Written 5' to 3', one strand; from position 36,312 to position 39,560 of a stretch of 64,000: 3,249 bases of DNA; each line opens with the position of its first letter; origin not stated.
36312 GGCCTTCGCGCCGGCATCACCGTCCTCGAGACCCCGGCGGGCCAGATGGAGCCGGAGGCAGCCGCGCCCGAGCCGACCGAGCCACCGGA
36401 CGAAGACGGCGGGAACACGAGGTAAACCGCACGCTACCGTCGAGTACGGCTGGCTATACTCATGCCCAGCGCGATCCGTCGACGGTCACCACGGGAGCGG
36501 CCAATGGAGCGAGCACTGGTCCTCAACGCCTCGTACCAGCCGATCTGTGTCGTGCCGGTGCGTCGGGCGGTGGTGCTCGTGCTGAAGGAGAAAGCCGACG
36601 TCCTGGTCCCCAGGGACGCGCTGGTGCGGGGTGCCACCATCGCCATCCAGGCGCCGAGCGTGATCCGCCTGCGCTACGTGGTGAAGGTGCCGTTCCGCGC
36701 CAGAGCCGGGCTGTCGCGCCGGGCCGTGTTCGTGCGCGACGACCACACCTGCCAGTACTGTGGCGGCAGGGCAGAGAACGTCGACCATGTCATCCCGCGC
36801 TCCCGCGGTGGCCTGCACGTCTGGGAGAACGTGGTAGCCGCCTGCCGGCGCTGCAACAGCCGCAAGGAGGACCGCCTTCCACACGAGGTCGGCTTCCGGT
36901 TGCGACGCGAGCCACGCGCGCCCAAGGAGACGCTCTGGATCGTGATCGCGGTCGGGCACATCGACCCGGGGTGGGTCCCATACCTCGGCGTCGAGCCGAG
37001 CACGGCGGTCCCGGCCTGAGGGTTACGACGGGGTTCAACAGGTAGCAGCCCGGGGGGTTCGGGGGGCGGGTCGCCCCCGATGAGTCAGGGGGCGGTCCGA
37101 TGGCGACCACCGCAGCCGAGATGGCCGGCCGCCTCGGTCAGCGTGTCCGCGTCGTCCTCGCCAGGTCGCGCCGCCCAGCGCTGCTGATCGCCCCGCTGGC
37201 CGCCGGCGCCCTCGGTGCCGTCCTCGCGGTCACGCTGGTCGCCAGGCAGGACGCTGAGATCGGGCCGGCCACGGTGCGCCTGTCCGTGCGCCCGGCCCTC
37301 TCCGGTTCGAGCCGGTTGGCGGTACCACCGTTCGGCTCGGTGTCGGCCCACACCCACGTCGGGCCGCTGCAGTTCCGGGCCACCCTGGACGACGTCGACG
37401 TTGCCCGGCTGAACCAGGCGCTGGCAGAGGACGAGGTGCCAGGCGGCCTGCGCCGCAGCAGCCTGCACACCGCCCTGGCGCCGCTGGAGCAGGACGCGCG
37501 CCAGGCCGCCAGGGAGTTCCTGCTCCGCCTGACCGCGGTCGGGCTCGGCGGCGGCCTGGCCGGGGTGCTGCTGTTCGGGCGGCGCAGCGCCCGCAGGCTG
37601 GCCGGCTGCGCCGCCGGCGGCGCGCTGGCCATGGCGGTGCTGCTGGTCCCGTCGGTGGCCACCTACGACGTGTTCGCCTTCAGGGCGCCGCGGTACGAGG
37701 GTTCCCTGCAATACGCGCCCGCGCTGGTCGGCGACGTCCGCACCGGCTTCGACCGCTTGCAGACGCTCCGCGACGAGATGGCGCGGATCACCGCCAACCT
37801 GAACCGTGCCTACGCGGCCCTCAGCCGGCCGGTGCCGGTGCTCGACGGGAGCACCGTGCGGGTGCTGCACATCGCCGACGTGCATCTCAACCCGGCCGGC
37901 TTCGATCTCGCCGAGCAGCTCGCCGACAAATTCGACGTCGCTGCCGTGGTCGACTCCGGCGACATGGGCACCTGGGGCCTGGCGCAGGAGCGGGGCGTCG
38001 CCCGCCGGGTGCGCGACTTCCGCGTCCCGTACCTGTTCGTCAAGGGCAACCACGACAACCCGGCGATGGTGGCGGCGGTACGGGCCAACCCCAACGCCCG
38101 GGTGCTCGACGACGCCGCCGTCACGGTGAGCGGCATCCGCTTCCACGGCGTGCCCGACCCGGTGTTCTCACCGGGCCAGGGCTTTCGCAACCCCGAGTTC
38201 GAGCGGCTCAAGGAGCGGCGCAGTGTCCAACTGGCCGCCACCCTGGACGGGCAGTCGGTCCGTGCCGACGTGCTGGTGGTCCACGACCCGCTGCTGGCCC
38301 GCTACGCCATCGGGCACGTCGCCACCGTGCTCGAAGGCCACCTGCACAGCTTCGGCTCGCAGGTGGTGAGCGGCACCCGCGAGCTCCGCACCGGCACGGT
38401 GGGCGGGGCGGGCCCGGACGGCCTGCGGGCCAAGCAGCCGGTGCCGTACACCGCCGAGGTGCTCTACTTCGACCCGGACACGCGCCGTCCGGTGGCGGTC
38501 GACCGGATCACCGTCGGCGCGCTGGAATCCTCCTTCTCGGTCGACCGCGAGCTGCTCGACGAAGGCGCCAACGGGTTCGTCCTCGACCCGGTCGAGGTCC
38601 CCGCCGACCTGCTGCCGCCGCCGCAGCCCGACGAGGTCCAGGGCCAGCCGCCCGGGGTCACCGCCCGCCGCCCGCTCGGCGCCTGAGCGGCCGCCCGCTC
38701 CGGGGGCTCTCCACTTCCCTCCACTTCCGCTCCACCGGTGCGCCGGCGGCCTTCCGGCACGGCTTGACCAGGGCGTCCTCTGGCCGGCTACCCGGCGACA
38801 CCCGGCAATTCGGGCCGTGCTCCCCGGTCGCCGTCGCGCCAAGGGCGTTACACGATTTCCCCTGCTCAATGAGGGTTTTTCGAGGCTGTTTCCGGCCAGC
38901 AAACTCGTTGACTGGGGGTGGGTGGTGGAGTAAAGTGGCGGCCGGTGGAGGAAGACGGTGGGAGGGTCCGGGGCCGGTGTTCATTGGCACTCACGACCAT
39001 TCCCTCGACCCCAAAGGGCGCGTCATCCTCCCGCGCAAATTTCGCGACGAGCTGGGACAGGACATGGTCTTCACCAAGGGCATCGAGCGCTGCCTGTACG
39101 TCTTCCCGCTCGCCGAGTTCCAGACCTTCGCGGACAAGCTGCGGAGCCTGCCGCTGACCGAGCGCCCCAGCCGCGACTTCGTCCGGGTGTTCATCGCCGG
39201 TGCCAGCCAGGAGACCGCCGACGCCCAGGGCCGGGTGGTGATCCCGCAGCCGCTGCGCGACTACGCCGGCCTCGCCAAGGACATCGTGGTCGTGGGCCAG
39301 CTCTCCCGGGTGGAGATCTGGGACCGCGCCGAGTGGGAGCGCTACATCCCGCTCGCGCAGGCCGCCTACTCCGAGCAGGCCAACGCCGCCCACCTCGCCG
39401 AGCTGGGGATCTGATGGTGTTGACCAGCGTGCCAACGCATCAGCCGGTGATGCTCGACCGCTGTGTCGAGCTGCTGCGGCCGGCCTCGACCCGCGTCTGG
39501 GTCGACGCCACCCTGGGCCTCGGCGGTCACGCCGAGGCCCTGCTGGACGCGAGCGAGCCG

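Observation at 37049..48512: Family of G-rich GC-palindromic hairpin leader elements just 5' of the mraY, ftsW and metallophosphoesterase start codons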

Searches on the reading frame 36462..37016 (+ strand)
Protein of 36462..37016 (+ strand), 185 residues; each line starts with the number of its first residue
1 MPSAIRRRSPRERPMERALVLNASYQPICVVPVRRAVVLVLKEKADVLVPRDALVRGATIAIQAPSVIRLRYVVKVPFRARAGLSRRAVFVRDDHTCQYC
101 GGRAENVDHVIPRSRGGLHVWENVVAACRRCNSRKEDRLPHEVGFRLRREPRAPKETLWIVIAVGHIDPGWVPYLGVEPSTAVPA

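Call 61: search_protein_families(library=pfam, proteins=[window:36462-37016:+])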
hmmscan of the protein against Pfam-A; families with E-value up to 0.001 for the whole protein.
window:36462-37016:+ (185 aa): 3 families
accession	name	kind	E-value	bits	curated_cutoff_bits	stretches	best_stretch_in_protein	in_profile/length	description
PF14279.12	HNH_5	-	2.2e-13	50.3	27.5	1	97-144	1-52/56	HNH endonuclease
PF01844.29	HNH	-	5.8e-13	49.2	21.4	1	97-138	1-47/47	HNH endonuclease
PF13395.12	HNH_4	-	0.00055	20.3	22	1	106-141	19-54/54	HNH endonuclease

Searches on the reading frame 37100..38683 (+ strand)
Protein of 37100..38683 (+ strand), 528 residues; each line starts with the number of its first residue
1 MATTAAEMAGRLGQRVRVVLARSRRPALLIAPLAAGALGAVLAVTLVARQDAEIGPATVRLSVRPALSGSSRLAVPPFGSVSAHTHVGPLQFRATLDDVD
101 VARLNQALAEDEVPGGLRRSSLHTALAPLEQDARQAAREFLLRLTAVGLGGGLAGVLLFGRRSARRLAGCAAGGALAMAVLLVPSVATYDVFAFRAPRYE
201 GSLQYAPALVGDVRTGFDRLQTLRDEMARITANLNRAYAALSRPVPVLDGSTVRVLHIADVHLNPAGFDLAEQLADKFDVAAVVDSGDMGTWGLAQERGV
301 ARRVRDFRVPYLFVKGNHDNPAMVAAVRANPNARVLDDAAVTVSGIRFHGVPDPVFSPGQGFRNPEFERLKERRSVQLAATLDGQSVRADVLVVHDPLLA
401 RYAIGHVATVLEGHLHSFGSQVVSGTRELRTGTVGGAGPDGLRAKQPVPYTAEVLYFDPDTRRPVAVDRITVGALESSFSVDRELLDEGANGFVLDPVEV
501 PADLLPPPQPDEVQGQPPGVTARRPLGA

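Call 61: search_protein_families(library=pfam, proteins=[window:37100-38683:+])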
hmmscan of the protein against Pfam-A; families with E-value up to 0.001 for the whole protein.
window:37100-38683:+ (528 aa): 2 families
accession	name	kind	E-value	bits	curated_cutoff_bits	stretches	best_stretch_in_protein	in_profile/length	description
PF00149.33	Metallophos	-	4.3e-07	31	21.5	1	254-330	2-72/191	Calcineurin-like phosphoesterase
PF12850.12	Metallophos_2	-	3.5e-06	27.5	27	1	254-437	2-138/154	Calcineurin-like phosphoesterase superfamily domain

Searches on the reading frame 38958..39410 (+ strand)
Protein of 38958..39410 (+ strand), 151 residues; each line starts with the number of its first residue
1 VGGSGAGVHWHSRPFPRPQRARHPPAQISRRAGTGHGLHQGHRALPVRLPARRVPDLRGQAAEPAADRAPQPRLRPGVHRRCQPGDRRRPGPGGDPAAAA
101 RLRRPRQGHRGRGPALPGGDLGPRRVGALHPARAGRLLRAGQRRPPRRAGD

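Call 71: search_protein_families(library=pfam, proteins=[window:38958-39410:+])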
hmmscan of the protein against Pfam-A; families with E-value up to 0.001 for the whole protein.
window:38958-39410:+ (151 aa): 0 families
